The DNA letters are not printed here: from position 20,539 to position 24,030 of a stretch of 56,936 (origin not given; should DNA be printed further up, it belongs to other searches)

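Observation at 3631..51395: Six compositionally foreign, self-contained mini-cassettes scattered between core genes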

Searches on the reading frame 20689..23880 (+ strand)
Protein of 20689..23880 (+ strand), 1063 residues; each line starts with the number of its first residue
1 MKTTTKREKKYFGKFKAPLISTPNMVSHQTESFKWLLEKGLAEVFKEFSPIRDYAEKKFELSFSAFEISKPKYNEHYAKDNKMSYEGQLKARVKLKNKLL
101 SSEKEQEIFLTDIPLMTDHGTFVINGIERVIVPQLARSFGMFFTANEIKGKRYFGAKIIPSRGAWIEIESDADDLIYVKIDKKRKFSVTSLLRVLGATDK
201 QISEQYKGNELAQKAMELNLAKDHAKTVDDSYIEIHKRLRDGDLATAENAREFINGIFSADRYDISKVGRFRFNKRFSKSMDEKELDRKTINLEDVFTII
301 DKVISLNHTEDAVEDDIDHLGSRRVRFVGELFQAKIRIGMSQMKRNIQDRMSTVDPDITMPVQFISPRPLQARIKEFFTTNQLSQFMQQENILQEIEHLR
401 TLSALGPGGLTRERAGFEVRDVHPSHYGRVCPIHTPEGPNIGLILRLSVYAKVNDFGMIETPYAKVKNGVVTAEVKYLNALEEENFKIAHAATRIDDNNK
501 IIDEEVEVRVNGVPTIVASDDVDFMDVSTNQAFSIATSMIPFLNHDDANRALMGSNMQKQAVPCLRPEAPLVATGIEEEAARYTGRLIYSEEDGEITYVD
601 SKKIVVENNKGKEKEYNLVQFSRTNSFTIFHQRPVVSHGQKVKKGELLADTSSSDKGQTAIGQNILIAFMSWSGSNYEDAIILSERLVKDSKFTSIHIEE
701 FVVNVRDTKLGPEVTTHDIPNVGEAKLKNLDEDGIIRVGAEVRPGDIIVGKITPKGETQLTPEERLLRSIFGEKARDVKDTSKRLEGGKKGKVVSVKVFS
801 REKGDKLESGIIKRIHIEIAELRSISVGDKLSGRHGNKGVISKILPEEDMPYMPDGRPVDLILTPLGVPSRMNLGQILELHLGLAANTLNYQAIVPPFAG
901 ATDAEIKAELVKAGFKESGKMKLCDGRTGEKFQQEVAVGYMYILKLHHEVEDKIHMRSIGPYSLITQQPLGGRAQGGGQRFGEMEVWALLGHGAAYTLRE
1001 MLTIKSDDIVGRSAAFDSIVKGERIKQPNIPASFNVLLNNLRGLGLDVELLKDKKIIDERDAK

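Call 94: search_protein_families(library=pfam, proteins=[window:20689-23880:+], max_evalue=0.00001)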
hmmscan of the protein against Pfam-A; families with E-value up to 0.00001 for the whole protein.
window:20689-23880:+ (1063 aa): 6 families
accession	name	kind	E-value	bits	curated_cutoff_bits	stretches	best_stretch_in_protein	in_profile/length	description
PF00562.33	RNA_pol_Rpb2_6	-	1.7e-126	422.8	23.4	1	591-975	3-373/373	RNA polymerase Rpb2, domain 6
PF04565.21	RNA_pol_Rpb2_3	-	8.4e-27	93.6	21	1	385-453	1-68/68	RNA polymerase Rpb2, domain 3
PF04560.25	RNA_pol_Rpb2_7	-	9.4e-24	84.1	32.1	1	977-1051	1-85/87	RNA polymerase Rpb2, domain 7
PF04561.19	RNA_pol_Rpb2_2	-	2.8e-21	76.5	21.7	1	155-326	21-190/190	RNA polymerase Rpb2, domain 2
PF10385.14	RNA_pol_Rpb2_45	-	8.4e-20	71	28.2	1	463-528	1-66/66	RNA polymerase beta subunit external 1 domain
PF04563.20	RNA_pol_Rpb2_1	-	1.2e-13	51.5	28.2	1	25-357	2-188/203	RNA polymerase beta subunit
